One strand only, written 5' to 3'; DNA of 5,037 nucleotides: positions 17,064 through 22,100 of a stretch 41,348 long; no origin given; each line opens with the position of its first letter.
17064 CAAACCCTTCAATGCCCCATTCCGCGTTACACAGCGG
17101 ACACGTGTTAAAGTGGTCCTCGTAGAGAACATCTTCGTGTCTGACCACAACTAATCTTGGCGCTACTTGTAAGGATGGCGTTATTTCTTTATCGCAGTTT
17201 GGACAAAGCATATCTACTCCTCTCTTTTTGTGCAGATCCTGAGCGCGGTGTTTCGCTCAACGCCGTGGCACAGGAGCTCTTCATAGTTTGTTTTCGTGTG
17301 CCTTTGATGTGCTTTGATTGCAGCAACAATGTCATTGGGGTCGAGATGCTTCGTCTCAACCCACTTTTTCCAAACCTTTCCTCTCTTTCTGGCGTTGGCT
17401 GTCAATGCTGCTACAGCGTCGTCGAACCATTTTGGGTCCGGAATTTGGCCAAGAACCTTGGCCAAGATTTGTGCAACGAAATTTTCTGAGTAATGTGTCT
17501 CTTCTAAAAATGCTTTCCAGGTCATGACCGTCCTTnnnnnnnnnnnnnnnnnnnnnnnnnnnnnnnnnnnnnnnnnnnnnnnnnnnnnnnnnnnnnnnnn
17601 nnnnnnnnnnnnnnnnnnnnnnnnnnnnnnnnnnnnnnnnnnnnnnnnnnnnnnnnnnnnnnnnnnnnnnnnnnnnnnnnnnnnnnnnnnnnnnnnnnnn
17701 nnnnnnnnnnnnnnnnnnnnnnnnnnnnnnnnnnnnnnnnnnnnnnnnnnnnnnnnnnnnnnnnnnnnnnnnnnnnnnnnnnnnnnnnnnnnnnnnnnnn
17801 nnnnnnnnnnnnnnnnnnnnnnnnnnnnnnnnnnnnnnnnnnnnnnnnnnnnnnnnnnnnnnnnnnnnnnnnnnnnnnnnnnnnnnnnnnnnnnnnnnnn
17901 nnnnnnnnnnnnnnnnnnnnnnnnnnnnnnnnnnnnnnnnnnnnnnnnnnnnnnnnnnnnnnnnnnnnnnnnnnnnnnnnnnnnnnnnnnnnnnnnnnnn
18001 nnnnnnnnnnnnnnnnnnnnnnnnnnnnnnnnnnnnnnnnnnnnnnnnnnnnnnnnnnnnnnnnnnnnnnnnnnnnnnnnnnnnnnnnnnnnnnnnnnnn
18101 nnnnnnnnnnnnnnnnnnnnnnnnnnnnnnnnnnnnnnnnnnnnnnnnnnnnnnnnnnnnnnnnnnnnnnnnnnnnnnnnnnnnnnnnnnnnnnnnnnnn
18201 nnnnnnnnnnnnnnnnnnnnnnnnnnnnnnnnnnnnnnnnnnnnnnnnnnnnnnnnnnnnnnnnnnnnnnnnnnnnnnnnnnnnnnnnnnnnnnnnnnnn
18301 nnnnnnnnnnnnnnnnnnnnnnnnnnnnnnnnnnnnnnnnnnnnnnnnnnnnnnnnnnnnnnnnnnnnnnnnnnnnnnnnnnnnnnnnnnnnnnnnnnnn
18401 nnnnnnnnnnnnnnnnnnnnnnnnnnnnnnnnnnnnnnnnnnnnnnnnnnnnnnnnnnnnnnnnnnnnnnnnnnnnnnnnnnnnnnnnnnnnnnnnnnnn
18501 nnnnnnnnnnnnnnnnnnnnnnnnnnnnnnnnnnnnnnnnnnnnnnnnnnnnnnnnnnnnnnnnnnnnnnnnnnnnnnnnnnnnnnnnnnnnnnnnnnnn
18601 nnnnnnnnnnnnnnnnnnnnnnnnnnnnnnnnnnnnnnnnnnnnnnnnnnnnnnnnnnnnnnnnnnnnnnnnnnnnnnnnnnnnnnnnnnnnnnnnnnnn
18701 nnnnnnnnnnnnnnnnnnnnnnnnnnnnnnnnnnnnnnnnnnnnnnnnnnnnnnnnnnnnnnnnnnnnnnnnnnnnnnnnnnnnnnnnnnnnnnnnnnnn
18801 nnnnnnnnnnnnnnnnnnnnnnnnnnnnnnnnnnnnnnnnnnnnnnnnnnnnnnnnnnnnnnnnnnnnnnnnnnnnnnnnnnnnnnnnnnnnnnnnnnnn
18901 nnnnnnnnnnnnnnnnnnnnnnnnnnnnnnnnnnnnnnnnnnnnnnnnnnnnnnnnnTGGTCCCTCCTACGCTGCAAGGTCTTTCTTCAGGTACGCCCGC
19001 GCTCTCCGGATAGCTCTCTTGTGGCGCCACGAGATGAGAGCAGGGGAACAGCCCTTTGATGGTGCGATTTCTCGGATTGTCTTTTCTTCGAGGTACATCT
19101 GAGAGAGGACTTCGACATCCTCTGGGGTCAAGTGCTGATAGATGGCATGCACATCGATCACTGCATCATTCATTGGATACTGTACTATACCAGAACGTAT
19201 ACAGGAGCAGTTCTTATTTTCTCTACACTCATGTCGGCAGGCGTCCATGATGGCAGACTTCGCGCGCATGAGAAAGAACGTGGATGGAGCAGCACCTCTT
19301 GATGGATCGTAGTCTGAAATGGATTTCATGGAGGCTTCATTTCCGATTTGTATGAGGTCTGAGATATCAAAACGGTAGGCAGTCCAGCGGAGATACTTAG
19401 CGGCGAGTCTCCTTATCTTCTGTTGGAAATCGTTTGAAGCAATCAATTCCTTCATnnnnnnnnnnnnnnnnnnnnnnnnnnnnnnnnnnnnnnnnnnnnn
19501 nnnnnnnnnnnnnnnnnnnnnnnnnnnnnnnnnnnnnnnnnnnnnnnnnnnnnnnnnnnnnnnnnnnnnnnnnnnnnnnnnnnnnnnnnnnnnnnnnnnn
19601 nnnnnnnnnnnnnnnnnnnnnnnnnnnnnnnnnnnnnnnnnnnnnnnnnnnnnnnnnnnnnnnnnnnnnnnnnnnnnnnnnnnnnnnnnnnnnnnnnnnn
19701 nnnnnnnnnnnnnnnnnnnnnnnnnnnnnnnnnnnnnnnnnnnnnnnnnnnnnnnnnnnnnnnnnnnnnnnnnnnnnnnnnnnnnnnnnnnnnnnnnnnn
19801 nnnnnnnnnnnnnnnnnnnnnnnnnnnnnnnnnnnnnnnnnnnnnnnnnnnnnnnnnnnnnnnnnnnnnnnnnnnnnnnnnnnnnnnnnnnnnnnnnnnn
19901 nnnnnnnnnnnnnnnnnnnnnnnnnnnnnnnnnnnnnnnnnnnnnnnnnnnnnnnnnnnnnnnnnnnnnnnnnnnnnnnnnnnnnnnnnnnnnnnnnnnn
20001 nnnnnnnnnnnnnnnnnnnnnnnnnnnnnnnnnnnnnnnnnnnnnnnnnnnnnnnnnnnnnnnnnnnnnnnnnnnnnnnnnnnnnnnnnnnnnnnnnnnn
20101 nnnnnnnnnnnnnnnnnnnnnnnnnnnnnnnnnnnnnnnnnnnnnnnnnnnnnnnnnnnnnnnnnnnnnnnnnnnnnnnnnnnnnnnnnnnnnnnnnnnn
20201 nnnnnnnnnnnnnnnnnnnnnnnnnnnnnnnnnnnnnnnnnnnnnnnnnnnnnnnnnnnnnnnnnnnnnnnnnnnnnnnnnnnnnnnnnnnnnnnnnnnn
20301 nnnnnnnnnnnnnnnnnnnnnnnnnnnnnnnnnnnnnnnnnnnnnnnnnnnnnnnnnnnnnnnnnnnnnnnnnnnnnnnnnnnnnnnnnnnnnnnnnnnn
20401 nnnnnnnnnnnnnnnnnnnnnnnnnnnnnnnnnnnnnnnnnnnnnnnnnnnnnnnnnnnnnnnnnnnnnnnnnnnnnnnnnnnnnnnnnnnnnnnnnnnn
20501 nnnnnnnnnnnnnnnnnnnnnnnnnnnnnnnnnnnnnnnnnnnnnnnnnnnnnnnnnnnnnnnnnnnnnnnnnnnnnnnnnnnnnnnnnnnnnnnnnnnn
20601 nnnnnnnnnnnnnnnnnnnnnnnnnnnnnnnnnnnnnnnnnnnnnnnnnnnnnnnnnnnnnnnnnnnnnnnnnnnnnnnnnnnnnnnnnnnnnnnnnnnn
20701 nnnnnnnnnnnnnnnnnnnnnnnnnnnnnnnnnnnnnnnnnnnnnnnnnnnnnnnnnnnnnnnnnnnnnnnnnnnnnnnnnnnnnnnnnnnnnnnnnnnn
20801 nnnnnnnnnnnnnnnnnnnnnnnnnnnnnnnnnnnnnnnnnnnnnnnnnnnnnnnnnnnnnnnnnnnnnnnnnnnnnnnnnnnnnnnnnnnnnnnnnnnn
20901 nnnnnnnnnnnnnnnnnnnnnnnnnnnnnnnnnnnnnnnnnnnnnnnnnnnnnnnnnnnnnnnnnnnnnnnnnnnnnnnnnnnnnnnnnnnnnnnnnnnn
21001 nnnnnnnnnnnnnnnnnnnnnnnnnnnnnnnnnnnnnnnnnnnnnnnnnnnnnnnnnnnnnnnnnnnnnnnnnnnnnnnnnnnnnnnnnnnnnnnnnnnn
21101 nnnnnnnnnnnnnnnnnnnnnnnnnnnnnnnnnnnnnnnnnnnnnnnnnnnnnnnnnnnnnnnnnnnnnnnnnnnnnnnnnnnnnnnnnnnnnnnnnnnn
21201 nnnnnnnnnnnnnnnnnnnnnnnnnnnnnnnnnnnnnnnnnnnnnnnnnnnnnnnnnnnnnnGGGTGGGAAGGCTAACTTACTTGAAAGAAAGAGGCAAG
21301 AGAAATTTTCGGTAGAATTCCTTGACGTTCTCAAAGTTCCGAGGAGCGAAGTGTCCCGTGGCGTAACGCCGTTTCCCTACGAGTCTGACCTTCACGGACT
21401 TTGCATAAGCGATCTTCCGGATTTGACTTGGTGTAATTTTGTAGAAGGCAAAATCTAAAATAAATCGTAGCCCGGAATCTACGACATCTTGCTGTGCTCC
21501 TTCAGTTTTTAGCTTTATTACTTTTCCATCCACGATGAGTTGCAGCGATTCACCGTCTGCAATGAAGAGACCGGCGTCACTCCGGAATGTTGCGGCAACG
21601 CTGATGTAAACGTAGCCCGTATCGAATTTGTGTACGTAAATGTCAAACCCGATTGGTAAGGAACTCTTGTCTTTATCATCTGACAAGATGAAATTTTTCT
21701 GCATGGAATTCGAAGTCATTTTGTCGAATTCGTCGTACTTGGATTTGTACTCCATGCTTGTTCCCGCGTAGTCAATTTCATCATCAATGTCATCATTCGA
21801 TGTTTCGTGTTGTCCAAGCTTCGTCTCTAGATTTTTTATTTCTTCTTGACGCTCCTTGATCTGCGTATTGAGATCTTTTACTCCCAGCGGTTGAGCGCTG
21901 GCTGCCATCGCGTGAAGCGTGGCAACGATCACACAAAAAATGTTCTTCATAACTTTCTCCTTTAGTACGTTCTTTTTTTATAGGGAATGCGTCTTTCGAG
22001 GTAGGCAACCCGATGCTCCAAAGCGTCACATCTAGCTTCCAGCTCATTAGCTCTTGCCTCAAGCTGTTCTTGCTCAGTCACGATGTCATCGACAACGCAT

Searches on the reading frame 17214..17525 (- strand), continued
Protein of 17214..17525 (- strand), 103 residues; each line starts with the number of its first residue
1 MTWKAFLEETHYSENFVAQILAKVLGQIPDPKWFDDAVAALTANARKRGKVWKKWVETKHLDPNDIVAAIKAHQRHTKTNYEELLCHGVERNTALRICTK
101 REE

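Call 90: get_annotated_region(hit=H50, flank=5000)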
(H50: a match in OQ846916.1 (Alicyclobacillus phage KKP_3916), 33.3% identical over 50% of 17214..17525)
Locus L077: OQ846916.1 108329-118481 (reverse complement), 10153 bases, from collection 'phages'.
description: Alicyclobacillus phage KKP_3916, complete genome.
organism: Alicyclobacillus phage KKP_3916 (NCBI taxid 3040651)
taxonomy: Viruses; Duplodnaviria; Heunggongvirae; Uroviricota; Caudoviricetes
host: Alicyclobacillus acidoterrestris strain KKP 3133; source: orchard soil; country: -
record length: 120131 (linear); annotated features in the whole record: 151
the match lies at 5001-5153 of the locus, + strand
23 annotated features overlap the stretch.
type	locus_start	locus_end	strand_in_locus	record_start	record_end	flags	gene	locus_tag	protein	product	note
CDS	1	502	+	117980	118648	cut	-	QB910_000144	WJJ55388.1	hypothetical protein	-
CDS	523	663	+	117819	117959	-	-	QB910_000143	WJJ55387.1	hypothetical protein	-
CDS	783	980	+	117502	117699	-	-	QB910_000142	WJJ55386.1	hypothetical protein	-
CDS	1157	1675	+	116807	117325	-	-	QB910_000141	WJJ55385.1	hypothetical protein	-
CDS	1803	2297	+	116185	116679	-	-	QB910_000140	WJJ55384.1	hypothetical protein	-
CDS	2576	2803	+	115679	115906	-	-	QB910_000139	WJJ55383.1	hypothetical protein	-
CDS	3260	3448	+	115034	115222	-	-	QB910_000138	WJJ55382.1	hypothetical protein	-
CDS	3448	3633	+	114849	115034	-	-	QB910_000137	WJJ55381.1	hypothetical protein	-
CDS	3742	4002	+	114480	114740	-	-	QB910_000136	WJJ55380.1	hypothetical protein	-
CDS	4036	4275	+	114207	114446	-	-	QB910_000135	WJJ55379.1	hypothetical protein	-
CDS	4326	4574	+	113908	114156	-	-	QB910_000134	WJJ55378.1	hypothetical protein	-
CDS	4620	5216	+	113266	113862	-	-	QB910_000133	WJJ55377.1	hypothetical protein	-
CDS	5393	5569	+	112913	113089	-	-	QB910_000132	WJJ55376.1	hypothetical protein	-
CDS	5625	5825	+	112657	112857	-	-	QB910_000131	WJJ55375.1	hypothetical protein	-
CDS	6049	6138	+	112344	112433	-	-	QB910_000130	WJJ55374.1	hypothetical protein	-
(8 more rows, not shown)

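Call 107: search_protein_families(library=pfam, alignment_id=A1, max_evalue=0.01)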
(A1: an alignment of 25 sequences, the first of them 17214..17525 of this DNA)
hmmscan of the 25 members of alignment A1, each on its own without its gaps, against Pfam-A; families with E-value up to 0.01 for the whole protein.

A. member 1, window:17214-17525:- (103 aa): 1 family
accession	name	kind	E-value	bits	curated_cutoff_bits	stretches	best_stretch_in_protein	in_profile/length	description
PF10056.14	DUF2293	-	1.2e-06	29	25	1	61-98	37-73/85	Uncharacterized conserved protein (DUF2293)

B. families by the number of members that match (of 25 scanned): 4 families
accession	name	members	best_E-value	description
PF10056.14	DUF2293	22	1.8e-26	Uncharacterized conserved protein (DUF2293)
PF00293.34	NUDIX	1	3.7e-05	NUDIX domain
PF17338.8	GP88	1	0.0061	Gene product 88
PF19676.4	DUF6178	1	0.0076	Family of unknown function (DUF6178)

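Call 111: find_encoding_contigs(protein=P0030, flank=5000, max_places=4)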
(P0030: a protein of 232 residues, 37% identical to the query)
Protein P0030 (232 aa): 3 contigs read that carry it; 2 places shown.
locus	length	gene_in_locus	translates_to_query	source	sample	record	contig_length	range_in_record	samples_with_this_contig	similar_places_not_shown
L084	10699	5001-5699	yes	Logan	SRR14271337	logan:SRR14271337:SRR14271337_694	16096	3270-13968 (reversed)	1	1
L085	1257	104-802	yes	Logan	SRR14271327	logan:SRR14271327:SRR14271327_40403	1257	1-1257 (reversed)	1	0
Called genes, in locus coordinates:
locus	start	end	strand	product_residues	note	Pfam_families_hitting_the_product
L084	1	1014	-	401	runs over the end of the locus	-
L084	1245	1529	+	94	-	-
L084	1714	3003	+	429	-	PF14240:YHYH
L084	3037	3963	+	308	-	PF01161:PBP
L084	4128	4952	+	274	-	PF09535:Gmx_para_CXXCG (faint)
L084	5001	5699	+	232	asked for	PF10056:DUF2293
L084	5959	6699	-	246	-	PF07963:N_methyl, PF07596:SBP_bac_10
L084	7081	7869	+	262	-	PF08327:AHSA1 (weak)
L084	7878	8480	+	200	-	PF01022:HTH_5 (faint), PF12840:HTH_20, PF13412:HTH_24 (weak), PF09339:HTH_IclR (weak)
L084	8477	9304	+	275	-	PF10604:Polyketide_cyc2 (weak), PF08327:AHSA1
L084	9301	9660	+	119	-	PF00903:Glyoxalase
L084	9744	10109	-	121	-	-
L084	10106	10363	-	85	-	PF09862:DUF2089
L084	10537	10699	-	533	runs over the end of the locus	PF05569:Peptidase_M56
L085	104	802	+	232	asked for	PF10056:DUF2293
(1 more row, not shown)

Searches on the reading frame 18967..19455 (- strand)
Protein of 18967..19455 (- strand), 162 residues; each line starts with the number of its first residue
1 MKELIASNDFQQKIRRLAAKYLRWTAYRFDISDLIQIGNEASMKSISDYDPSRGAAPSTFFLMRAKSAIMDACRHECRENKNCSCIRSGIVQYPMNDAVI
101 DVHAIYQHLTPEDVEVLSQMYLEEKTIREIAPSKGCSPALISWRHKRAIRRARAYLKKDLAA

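Call 5: search_protein_families(library=pfam, proteins=[window:18967-19455:-], max_evalue=0.1)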
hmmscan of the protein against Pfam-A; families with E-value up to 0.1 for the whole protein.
window:18967-19455:- (162 aa): 5 families
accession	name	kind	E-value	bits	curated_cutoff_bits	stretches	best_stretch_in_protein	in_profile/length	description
PF04542.20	Sigma70_r2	-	2.4e-11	43.7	24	1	10-76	5-68/71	Sigma-70 region 2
PF13936.12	HTH_38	-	2e-05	24.7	27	1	106-142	2-38/44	Helix-turn-helix domain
PF04545.22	Sigma70_r4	-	9.3e-05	22.3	24.1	1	107-152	3-48/50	Sigma-70, region 4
PF08281.18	Sigma70_r4_2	-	0.017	15.2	25.7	1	104-150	6-52/54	Sigma-70, region 4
PF24924.1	DUF7745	-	0.019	14.5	26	1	63-148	120-207/341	Domain of unknown function (DUF7745)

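Call 6: search_protein_families(library=phrogs, proteins=[window:18967-19455:-], max_evalue=0.1)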
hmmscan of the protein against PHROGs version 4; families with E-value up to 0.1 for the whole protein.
window:18967-19455:- (162 aa): 7 families
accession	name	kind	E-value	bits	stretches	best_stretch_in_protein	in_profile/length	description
phrog_351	-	transcription regulation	3.4e-14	53.4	2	97-158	664-728/928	RNA polymerase sigma factor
phrog_1740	-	transcription regulation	0.00092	18.8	1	101-158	161-218/567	RNA polymerase sigma factor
phrog_11138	-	unknown function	0.0075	17.6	1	102-158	85-141/142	-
phrog_36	-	transcription regulation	0.03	14.9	1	105-156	136-187/220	transcriptional regulator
phrog_323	-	transcription regulation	0.069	13.7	1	103-139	91-126/319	transcriptional regulator, D5-like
phrog_3512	-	transcription regulation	0.076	14.2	0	107-158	63-115/130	sigma factor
phrog_17917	-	unknown function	0.096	13.9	0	97-126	42-71/77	-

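Call 14: search_protein_families(library=ncbifam, proteins=[window:18967-19455:-], max_evalue=0.01)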
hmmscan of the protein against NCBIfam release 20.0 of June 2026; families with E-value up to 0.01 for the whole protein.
window:18967-19455:- (162 aa): 20 families
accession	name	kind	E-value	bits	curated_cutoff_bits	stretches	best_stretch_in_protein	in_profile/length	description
TIGR02937.1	sigma70-ECF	superfamily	1.4e-16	60.5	42.9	1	9-155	5-164/165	sigma-70 family RNA polymerase sigma factor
TIGR02479.1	FliA_WhiG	subfamily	1.4e-10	41.3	189.6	1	9-75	4-70/224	FliA/WhiG family RNA polymerase sigma factor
NF005413.0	PRK06986.1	subfamily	7.6e-09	35.8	201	1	10-75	22-87/241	RNA polymerase sigma factor FliA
NF005248.0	PRK06759.1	equivalog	2.4e-07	30.6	133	1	18-157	17-155/156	RNA polymerase factor sigma-70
TIGR02980.1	SigBFG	subfamily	8.1e-07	29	234.35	0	101-156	171-226/227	SigB/SigF/SigG family RNA polymerase sigma factor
NF005644.0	PRK07408.1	subfamily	2.8e-06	27.2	261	0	103-159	200-256/258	RNA polymerase sigma factor SigF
NF005809.0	PRK07670.1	equivalog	0.00016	21.3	326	0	106-159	200-253/255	FliA/WhiG family RNA polymerase sigma factor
TIGR02984.1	Sig-70_plancto1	subfamily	0.00018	21.2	183.75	0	101-156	133-188/189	RNA polymerase sigma-70 factor, Planctomycetaceae-specific subfamily 1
NF006071.0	PRK08215.1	equivalog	0.00032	20.4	372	0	29-87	62-116/258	RNA polymerase sporulation sigma factor SigG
NF004471.0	PRK05803.1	subfamily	0.00045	19.5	252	0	19-77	64-123/235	RNA polymerase sporulation sigma factor SigK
TIGR02885.1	spore_sigF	equivalog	0.00056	19.8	321.45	0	100-155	175-230/231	RNA polymerase sporulation sigma factor SigF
TIGR02846.1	spore_sigmaK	equivalog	0.00058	19.5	298.65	0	23-79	67-123/227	RNA polymerase sporulation sigma factor SigK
NF004935.0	PRK06288.1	equivalog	0.00096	18.9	343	0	30-74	62-106/270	RNA polymerase sigma factor WhiG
TIGR02392.1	rpoH_proteo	equivalog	0.0021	17.7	323.1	1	23-69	54-100/270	RNA polymerase sigma factor RpoH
NF004572.0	PRK05911.1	equivalog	0.0031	16.9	378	0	29-75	51-97/257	RNA polymerase sigma factor sigma-28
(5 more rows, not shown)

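Call 15: search_protein_families(library=padloc, proteins=[window:18967-19455:-], max_evalue=0.01)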
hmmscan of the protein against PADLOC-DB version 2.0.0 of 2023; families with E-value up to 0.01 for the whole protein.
window:18967-19455:- (162 aa): 0 families

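Call 77: search_dna_similar(query=window:18967-19455:-, collection=phages, mode=protein, max_evalue=0.001, max_rows=15)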
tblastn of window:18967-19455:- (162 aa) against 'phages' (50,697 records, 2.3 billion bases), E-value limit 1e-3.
No match.

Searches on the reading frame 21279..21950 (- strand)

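Call 5: search_protein_families(library=pfam, proteins=[window:21279-21950:-], max_evalue=0.1)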
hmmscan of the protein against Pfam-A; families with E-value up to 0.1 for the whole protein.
window:21279-21950:- (223 aa): 4 families
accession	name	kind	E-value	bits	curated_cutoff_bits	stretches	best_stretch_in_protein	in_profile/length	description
PF06698.16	DUF1192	-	0.024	15.2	25.5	1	16-51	14-49/58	Protein of unknown function (DUF1192)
PF06810.17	Phage_scaffold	-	0.067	13.6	35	0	25-74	44-92/170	Phage capsid assembly scaffolding protein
PF14584.11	DUF4446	-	0.077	13.5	27.4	0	24-81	40-96/150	Protein of unknown function (DUF4446)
PF17953.6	Csm4_C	-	0.086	13.2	25.9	0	105-166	28-90/91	CRISPR Csm4 C-terminal domain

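Call 6: search_protein_families(library=phrogs, proteins=[window:21279-21950:-], max_evalue=0.1)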
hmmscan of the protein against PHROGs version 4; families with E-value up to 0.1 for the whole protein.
window:21279-21950:- (223 aa): 1 family
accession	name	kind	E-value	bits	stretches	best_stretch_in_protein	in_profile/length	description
phrog_7678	-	unknown function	0.001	19.5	1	134-196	83-145/174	-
